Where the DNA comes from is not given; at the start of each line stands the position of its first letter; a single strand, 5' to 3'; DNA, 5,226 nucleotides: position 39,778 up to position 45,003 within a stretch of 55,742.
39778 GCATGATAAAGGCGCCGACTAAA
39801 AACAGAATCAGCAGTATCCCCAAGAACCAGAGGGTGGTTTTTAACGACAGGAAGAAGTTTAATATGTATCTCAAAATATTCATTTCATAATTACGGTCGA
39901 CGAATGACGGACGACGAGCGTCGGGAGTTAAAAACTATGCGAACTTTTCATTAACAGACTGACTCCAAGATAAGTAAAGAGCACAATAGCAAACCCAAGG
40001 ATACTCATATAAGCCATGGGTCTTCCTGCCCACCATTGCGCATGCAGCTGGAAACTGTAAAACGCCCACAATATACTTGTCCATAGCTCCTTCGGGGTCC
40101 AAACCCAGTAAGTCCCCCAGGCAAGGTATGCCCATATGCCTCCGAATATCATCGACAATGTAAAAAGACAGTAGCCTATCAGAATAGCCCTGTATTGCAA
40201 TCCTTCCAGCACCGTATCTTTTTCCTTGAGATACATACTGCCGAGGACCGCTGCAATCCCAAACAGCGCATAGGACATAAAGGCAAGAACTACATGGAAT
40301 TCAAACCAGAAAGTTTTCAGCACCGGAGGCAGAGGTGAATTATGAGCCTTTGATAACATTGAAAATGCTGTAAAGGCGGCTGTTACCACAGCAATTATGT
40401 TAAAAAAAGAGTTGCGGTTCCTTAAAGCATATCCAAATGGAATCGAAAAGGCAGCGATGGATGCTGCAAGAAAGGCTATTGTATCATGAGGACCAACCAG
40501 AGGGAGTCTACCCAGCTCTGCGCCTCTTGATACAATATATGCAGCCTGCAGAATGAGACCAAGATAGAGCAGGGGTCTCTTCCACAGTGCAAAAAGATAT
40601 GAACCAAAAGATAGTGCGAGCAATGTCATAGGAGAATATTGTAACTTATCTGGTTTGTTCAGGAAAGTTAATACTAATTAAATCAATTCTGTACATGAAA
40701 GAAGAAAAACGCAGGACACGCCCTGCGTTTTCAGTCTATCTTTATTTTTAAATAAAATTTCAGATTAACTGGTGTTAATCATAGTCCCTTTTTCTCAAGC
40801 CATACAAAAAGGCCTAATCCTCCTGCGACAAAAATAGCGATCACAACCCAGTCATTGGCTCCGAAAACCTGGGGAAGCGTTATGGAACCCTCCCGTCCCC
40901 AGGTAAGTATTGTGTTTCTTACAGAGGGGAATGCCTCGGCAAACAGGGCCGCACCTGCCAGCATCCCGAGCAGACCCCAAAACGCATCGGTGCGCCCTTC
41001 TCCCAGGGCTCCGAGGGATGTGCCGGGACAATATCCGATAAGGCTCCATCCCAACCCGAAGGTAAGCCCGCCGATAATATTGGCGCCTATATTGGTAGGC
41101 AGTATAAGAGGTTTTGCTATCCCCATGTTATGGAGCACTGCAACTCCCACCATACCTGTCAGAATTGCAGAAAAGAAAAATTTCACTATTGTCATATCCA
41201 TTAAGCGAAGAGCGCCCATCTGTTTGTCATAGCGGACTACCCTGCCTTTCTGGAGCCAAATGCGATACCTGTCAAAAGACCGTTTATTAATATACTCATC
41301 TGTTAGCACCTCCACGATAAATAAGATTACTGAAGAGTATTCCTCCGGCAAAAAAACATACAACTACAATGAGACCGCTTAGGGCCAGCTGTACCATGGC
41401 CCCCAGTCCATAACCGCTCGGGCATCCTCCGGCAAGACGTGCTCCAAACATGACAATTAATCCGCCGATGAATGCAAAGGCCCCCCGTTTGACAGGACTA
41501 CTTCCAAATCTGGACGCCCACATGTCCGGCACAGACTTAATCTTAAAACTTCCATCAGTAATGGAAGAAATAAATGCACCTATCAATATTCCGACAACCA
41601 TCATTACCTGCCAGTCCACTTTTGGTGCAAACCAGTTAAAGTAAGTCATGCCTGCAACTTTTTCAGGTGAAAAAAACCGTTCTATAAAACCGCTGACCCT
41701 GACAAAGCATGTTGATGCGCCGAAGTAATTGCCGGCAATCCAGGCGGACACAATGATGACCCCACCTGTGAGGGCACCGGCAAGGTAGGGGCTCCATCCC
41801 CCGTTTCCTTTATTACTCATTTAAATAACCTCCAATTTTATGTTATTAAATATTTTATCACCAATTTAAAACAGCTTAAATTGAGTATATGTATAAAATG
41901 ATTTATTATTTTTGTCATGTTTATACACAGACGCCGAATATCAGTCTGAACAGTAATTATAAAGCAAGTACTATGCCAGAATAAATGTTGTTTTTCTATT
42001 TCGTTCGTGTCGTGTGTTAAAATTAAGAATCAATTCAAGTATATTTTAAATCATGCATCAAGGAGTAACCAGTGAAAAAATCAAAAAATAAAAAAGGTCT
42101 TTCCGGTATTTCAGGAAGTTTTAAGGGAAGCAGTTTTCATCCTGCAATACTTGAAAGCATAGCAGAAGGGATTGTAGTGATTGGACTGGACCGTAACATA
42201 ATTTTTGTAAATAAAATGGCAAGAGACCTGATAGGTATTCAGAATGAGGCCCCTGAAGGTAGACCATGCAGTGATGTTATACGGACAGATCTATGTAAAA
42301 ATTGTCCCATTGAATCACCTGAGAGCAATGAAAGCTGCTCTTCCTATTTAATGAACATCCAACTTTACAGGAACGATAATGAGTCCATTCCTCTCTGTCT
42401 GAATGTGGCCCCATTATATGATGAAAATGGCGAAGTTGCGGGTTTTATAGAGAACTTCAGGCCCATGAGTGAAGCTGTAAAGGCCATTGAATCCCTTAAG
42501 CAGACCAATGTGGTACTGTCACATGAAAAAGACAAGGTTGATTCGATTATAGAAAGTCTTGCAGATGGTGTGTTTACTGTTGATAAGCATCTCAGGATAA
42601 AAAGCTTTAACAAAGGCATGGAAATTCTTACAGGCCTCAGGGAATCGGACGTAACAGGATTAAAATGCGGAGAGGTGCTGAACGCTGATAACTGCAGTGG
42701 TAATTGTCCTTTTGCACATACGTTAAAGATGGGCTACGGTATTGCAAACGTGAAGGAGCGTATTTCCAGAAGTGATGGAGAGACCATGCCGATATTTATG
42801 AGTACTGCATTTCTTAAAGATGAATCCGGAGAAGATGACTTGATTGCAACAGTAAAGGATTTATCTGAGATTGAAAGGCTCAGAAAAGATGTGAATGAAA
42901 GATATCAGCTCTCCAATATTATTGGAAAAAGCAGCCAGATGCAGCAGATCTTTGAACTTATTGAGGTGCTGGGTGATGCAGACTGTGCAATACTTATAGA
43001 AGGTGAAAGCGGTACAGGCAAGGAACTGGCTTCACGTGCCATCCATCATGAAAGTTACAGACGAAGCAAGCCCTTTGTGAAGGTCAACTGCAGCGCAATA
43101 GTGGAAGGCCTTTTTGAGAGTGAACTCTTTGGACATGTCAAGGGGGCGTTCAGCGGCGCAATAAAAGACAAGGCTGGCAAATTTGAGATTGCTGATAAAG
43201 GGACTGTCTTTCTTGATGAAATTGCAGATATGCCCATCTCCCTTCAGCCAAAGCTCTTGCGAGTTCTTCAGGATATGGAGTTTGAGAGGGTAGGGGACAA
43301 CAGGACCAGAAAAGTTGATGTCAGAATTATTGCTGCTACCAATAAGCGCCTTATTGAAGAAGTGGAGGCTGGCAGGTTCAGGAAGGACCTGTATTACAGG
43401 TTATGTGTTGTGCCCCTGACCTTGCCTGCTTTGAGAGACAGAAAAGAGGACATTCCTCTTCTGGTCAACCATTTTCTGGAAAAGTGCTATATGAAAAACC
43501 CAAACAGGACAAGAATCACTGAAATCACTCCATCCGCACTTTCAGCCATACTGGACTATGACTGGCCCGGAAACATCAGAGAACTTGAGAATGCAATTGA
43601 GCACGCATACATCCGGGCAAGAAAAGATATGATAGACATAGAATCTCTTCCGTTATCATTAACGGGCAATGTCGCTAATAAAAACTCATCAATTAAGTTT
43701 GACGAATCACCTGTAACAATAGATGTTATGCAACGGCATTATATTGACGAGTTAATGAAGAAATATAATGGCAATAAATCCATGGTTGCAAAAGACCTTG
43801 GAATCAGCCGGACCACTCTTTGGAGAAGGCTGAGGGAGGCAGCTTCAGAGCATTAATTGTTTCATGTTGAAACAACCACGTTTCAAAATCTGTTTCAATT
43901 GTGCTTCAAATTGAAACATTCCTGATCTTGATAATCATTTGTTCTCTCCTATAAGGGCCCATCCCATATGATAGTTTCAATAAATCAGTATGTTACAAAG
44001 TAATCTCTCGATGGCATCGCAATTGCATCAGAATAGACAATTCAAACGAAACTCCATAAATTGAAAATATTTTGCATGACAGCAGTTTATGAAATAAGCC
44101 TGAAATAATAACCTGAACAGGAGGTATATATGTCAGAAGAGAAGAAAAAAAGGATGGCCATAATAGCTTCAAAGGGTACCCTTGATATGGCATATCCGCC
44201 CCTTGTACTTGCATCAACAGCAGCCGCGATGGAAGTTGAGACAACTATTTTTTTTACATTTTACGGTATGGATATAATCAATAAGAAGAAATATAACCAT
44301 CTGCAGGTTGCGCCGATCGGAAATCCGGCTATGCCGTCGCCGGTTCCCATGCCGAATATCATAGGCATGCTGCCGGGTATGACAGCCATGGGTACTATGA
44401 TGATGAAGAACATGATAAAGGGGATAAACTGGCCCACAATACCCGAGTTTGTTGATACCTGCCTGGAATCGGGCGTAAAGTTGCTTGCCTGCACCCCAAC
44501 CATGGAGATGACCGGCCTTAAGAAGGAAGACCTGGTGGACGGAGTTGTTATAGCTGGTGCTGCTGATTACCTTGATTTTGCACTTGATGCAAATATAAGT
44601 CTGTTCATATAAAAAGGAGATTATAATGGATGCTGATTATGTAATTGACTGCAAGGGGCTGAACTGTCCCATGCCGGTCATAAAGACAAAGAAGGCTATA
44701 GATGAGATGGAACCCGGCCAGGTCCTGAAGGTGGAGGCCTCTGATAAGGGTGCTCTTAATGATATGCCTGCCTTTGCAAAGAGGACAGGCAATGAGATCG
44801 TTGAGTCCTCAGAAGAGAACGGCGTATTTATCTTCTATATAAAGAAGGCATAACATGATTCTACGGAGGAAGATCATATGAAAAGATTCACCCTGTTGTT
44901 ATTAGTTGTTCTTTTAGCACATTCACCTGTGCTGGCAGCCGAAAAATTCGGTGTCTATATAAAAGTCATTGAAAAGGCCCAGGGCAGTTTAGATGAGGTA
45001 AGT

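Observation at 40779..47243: Sigma-54-driven YedE / DsrE / TusA sulfur-relay island extended by a secreted double-DUF302 protein and a FadL-type outer-membrane channel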

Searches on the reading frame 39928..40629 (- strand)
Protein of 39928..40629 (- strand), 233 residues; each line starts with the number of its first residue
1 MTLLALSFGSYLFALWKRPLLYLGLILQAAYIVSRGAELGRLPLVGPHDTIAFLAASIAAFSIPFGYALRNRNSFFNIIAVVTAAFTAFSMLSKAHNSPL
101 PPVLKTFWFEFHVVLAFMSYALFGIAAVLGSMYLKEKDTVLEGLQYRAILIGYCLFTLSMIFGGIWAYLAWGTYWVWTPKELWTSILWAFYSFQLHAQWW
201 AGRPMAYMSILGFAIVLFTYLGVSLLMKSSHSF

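Call 3: search_protein_families(library=pfam, proteins=[window:39928-40629:-], max_evalue=0.01)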
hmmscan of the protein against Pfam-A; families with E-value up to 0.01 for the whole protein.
window:39928-40629:- (233 aa): 1 family
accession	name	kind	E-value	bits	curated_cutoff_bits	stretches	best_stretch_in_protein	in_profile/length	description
PF01578.25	Cytochrom_C_asm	-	2.2e-33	116.1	29.9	1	51-228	8-209/212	Cytochrome C assembly protein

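Call 4: search_protein_families(library=ncbifam, proteins=[window:39928-40629:-], max_evalue=0.01)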
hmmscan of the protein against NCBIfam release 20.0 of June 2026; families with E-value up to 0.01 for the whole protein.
window:39928-40629:- (233 aa): 2 families
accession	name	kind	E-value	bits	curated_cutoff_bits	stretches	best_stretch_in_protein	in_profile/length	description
TIGR03144.1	cytochr_II_ccsB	equivalog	3.2e-42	145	187.6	2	139-233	154-251/252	c-type cytochrome biogenesis protein CcsB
TIGR01191.1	ccmC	subfamily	1.1e-06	28.8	186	1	111-190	15-92/184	heme ABC transporter permease CcmC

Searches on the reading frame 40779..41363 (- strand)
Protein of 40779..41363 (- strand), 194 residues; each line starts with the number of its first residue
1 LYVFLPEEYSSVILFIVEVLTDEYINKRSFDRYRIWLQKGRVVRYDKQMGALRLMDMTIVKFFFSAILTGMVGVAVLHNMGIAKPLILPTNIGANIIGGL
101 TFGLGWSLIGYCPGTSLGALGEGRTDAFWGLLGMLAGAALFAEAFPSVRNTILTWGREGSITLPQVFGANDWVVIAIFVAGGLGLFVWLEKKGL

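Call 3: search_protein_families(library=pfam, proteins=[window:40779-41363:-], max_evalue=0.01)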
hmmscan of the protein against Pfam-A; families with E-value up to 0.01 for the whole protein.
window:40779-41363:- (194 aa): 2 families
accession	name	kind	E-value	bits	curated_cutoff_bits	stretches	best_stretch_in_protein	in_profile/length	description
PF04143.19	Sulf_transp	-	9.6e-15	55.4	27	1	56-187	18-149/310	Sulphur transport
PF20398.3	DUF6691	-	1.1e-07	32.7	27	1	66-142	49-131/142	Family of unknown function (DUF6691)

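Call 4: search_protein_families(library=ncbifam, proteins=[window:40779-41363:-], max_evalue=0.01)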
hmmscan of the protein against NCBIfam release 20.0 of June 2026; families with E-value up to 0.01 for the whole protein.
window:40779-41363:- (194 aa): 4 families
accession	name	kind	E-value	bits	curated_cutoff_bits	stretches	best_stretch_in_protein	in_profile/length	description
NF052577.1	ThSTportTsuASprch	equivalog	2e-08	34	400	1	35-188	14-179/330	thiosulfate transporter TsuA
TIGR04112.1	seleno_YedE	equivalog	1.8e-06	27.4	200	1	54-144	216-307/337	YedE family putative selenium transporter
NF041049.1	thio_trans_TsuA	exception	0.0073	15.4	645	1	64-181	45-162/348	thiosulfate utilization transporter TsuA/YeeE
NF033796.1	selen_YedE_FdhT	exception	0.009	15.2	350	1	64-188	253-378/387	selenium metabolism membrane protein YedE/FdhT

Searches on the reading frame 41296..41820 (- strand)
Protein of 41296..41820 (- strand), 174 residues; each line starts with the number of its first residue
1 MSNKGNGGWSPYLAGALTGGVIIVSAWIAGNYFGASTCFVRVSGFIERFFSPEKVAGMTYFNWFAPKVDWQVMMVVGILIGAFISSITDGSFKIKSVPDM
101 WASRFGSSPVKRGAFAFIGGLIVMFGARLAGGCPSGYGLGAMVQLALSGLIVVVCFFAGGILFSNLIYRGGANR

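Call 3: search_protein_families(library=pfam, proteins=[window:41296-41820:-], max_evalue=0.01)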
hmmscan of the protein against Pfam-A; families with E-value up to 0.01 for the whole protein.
window:41296-41820:- (174 aa): 1 family
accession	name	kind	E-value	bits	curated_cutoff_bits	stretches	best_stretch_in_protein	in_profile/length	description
PF04143.19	Sulf_transp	-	6.5e-21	75.6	27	1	7-162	175-310/310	Sulphur transport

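Call 4: search_protein_families(library=ncbifam, proteins=[window:41296-41820:-], max_evalue=0.01)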
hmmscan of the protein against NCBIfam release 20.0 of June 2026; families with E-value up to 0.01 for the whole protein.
window:41296-41820:- (174 aa): 3 families
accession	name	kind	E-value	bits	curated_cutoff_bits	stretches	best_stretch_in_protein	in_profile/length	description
NF052577.1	ThSTportTsuASprch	equivalog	4.6e-10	39.4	400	1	67-169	237-329/330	thiosulfate transporter TsuA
NF041049.1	thio_trans_TsuA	exception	4e-06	26.2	645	1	68-166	247-334/348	thiosulfate utilization transporter TsuA/YeeE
NF033796.1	selen_YedE_FdhT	exception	0.00075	18.8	350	1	28-140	26-131/387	selenium metabolism membrane protein YedE/FdhT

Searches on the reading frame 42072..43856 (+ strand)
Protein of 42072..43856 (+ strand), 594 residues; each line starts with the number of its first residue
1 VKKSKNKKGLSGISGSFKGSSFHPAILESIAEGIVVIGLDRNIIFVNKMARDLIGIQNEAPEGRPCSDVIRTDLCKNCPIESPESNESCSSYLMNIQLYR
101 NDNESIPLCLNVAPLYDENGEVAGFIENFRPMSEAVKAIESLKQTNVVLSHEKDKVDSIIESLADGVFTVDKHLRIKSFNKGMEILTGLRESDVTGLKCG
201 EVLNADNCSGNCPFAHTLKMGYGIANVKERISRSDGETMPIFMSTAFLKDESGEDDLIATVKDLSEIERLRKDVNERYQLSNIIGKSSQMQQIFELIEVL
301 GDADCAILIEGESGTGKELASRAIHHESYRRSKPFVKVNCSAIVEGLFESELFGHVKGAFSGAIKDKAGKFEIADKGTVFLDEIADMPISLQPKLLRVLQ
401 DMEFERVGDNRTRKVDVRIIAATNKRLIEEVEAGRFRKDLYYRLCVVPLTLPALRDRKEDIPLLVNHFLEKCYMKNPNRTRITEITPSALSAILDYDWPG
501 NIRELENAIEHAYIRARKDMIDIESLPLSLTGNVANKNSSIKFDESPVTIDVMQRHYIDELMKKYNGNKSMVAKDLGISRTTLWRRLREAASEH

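Call 3: search_protein_families(library=pfam, proteins=[window:42072-43856:+], max_evalue=0.01)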
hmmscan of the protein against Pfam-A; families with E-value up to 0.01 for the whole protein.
window:42072-43856:+ (594 aa): 13 families
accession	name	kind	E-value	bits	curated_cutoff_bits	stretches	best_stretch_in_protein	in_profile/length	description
PF00158.32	Sigma54_activat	-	1.4e-68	230.3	20.2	1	283-449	1-167/168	Sigma-54 interaction domain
PF25601.1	AAA_lid_14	-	1.4e-24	86.2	27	1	455-537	1-81/87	AAA+ ATPase lid domain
PF13426.13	PAS_9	-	1.7e-20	73.6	27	2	32-134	2-103/103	PAS domain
PF14532.12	Sigma54_activ_2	-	4e-19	69.7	25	1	284-454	1-138/138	Sigma-54 interaction domain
PF00989.32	PAS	-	1.1e-17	64.4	22.6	2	25-131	5-112/113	PAS fold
PF08448.16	PAS_4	-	1.1e-12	48.6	23.1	2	27-73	1-47/110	PAS fold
PF13188.13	PAS_8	-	5.9e-11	42.3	21.8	2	25-60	5-42/65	PAS domain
PF02954.25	HTH_8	-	5.8e-10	39.2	22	1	553-589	5-41/42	Bacterial regulatory protein, Fis family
PF00004.35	AAA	-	3.7e-06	27.9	21.2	1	307-441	1-128/131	ATPase family associated with various cellular activities (AAA)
PF07728.20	AAA_5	-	5.2e-05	23.7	22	1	307-426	2-124/139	AAA domain (dynein-related subfamily)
PF12860.13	PAS_7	-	0.00022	21.8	27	0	27-72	1-47/115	PAS fold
PF07724.20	AAA_2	-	0.0012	19.3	27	1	306-424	5-124/166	AAA domain (Cdc48 subfamily)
PF07693.20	KAP_NTPase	-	0.0034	17.1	20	0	128-162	167-201/293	KAP family P-loop domain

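Call 4: search_protein_families(library=ncbifam, proteins=[window:42072-43856:+], max_evalue=0.01)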
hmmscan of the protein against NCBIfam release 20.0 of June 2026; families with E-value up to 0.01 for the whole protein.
window:42072-43856:+ (594 aa): 41 families (the best 25 are shown)
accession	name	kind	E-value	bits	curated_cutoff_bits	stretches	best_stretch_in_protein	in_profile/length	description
NF041552.1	TF_PrdR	equivalog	2.5e-116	389.3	795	2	152-588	132-574/577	sigma-54 dependent transcriptional regulator PrdR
TIGR01817.1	nifA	equivalog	2.1e-105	353.5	528.85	1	270-535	185-447/534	nif-specific transcriptional activator NifA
NF003451.0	PRK05022.1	equivalog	1.9e-103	346.9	476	1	274-586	183-504/512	nitric oxide reductase transcriptional regulator NorR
NF008469.0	PRK11361.1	equivalog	3.6e-100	335.9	714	1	265-591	127-455/461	acetoacetate metabolism transcriptional regulator AtoC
TIGR01818.1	ntrC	equivalog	9.7e-95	318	558.6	1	265-534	118-387/463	nitrogen regulation protein NR(I)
TIGR02915.1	PEP_resp_reg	equivalog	8.3e-93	311.6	502.6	1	268-587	126-439/445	PEP-CTERM-box response regulator transcription factor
NF011953.0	PRK15424.1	equivalog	6.7e-92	308.8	703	1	269-592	207-536/538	propionate catabolism operon regulatory protein PrpR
TIGR02329.1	propionate_PrpR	equivalog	9e-92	308.4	499.2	1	270-588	201-525/526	propionate catabolism operon regulatory protein PrpR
NF038308.1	RNA_repair_RtcR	equivalog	1.4e-91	307.9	650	1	262-589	161-515/530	RNA repair transcriptional activator RtcR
NF007689.0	PRK10365.1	equivalog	5.9e-91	305.5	760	1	282-587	140-439/441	sigma-54-dependent response regulator transcription factor ZraR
NF041906.1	V4R_TF_MobR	exception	1.6e-87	294.3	999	1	247-588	197-542/544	phenol degradation transcriptional regulator MobR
NF011958.0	PRK15429.1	equivalog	9.2e-85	285.6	830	1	277-589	375-683/692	formate hydrogenlyase transcriptional activator FlhA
NF050807.1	TransRegFlbDCaul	equivalog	8.7e-83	278.7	750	1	282-591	119-439/454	sigma-54-dependent transcriptional regulator FlbD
NF041946.1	LuxO_transreg_Vib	equivalog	9.2e-83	278.6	800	1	271-588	125-458/463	quorum-sensing sigma-54 dependent transcriptional regulator LuxO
NF051870.1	NAssimRespRegNtrX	equivalog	1.3e-79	268.2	600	1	254-588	108-448/452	nitrogen assimilation response regulator NtrX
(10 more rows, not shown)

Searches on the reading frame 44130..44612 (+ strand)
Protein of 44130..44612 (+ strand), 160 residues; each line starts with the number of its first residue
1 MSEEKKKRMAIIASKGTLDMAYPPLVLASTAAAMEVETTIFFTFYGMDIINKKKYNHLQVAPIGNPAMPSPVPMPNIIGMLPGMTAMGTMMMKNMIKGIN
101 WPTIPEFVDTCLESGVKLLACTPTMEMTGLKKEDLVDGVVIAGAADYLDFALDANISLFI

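Call 3: search_protein_families(library=pfam, proteins=[window:44130-44612:+], max_evalue=0.01)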
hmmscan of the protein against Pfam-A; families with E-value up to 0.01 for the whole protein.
window:44130-44612:+ (160 aa): 2 families
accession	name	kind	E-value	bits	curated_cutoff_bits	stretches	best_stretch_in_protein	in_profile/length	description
PF13686.11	DrsE_2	-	3.3e-48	164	25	1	6-159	2-156/156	DsrE/DsrF/DrsH-like family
PF02635.20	DsrE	-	2e-09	38.1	22.7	1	7-154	1-110/116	DsrE/DsrF-like family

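Call 4: search_protein_families(library=ncbifam, proteins=[window:44130-44612:+], max_evalue=0.01)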
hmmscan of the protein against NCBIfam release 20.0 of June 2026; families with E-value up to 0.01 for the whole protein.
window:44130-44612:+ (160 aa): 1 family
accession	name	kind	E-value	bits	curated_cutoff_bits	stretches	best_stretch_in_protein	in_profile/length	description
NF047629.1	SulfCarrDsrE2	equivalog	2.3e-50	170.9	210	1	6-160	3-159/159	sulfur carrier protein DsrE2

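Call 81: search_solved_structures(query=window:44130-44612:+, max_evalue=0.01, show_alignments=2)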
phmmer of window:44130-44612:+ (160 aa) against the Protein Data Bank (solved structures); distinct sequences matched with E-value up to 0.01: 3.
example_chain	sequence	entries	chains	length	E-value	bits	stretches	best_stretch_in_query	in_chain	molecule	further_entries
2qs7_A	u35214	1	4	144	6e-19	71.5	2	1-61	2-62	Uncharacterized protein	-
3mc3_A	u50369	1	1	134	1.1e-15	61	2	2-66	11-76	DsrE/DsrF-like family protein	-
3pnx_A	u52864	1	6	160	4.7e-14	55.6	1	6-160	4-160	Putative sulfurtransferase dsrE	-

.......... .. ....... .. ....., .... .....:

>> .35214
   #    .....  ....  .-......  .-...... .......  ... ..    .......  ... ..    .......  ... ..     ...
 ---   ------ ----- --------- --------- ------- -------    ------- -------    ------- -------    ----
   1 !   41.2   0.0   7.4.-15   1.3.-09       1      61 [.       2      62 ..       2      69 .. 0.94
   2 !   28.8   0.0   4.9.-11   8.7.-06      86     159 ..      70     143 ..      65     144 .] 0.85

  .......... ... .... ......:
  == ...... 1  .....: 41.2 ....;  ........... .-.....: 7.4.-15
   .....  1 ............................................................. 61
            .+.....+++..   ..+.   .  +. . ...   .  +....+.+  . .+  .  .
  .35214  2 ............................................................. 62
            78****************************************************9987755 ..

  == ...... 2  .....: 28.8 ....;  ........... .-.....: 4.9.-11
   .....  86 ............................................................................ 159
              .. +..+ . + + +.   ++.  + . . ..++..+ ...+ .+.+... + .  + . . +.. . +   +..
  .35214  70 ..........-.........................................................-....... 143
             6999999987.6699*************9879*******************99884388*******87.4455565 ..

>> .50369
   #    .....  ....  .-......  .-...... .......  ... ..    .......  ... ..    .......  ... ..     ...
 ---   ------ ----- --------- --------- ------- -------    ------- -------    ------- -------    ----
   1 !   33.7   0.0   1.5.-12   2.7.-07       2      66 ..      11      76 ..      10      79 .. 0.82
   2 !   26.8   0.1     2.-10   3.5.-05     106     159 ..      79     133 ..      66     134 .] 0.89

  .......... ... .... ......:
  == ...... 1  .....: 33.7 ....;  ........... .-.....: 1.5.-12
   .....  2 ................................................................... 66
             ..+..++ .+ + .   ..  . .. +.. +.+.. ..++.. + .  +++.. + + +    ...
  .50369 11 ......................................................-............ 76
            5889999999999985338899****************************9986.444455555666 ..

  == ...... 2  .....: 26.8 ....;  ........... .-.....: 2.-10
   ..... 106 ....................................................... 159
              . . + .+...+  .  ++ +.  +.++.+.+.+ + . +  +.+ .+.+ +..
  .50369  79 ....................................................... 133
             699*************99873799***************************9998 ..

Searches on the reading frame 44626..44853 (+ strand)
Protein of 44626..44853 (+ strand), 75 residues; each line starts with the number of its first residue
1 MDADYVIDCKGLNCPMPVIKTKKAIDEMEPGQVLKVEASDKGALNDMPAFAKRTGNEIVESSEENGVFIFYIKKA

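Call 3: search_protein_families(library=pfam, proteins=[window:44626-44853:+], max_evalue=0.01)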
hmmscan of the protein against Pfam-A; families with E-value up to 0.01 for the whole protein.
window:44626-44853:+ (75 aa): 1 family
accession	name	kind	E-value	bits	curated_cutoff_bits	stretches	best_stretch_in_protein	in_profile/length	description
PF01206.22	TusA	-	4e-27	94.3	28.6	1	6-74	2-70/70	Sulfurtransferase TusA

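Call 4: search_protein_families(library=ncbifam, proteins=[window:44626-44853:+], max_evalue=0.01)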
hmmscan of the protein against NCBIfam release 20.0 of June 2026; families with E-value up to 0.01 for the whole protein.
window:44626-44853:+ (75 aa): 4 families
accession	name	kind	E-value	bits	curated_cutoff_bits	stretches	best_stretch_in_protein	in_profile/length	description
NF001423.0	PRK00299.1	equivalog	2.7e-14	52.7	78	1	3-74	8-79/82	sulfurtransferase TusA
NF008242.0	PRK11018.1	equivalog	6.4e-12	45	79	1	3-73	7-77/78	sulfurtransferase-like selenium metabolism protein YedF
TIGR03527.1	selenium_YedF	equivalog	1.3e-11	44.7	110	1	7-74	1-68/194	sulfurtransferase-like selenium metabolism protein YedF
NF041048.1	TusA_like_YeeD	exception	0.00011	21.8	147.5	1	11-59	8-56/72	thiosulfate utilization sulfurtransferase TsuB/YeeD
